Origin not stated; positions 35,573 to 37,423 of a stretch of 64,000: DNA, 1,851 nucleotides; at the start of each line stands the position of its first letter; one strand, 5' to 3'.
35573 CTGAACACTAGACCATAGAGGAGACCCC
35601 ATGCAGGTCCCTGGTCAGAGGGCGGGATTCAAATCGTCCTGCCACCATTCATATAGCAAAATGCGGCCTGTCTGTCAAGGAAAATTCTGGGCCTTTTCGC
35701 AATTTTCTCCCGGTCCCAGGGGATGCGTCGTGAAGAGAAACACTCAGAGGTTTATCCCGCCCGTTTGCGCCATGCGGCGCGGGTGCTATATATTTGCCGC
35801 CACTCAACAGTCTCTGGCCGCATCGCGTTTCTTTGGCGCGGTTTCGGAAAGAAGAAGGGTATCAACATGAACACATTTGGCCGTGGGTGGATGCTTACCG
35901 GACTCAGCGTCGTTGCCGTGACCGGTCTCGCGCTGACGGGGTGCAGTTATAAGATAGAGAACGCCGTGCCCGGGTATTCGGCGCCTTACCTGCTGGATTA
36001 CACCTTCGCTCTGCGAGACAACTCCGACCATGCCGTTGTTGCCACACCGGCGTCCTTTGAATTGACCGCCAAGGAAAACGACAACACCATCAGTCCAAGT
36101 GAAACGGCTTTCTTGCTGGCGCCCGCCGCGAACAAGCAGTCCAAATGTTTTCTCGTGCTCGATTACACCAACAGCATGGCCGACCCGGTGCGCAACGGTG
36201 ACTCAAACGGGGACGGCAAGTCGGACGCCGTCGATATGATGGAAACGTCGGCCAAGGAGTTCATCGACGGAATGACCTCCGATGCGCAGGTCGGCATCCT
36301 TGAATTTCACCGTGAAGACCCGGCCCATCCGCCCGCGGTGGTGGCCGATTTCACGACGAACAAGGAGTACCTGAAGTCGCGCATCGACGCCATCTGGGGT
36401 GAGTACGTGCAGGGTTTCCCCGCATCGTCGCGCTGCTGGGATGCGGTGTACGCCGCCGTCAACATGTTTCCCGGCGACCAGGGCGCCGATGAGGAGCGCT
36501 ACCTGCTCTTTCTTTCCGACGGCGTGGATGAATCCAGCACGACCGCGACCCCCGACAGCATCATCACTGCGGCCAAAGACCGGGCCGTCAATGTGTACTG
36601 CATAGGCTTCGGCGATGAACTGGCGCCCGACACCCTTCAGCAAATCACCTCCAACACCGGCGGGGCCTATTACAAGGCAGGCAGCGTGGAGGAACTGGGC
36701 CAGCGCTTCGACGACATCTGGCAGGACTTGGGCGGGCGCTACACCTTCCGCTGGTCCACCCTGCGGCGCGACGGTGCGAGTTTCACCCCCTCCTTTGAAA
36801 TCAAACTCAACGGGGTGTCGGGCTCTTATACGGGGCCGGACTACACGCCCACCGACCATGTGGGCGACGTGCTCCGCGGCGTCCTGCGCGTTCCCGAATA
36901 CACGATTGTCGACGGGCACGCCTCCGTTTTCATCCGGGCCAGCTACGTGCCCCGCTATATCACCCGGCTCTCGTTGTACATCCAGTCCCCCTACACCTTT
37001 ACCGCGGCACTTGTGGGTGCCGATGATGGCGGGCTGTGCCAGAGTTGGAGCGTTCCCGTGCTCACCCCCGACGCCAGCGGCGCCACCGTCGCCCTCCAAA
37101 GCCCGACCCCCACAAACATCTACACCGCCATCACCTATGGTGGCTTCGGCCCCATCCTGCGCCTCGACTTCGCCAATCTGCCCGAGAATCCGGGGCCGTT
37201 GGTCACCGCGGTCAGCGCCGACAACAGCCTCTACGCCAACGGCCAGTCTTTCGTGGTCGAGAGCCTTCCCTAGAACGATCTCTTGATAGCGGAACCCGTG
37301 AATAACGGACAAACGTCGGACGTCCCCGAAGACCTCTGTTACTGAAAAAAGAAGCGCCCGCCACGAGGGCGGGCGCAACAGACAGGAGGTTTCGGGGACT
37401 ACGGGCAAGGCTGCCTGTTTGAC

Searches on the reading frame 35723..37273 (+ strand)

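Call 3: search_protein_families(library=pfam, proteins=[window:35723-37273:+], max_evalue=0.1)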
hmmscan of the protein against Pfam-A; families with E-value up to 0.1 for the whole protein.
window:35723-37273:+ (516 aa): 3 families
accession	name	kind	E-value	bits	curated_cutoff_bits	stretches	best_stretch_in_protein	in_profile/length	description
PF00092.34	VWA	-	8.6e-09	36.3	23.8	1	169-327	16-170/174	von Willebrand factor type A domain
PF13519.12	VWA_2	-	0.00059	20.9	27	1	144-267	3-106/107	von Willebrand factor type A domain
PF13768.12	VWA_3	-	0.0056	17.2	27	1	259-317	98-154/155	von Willebrand factor type A domain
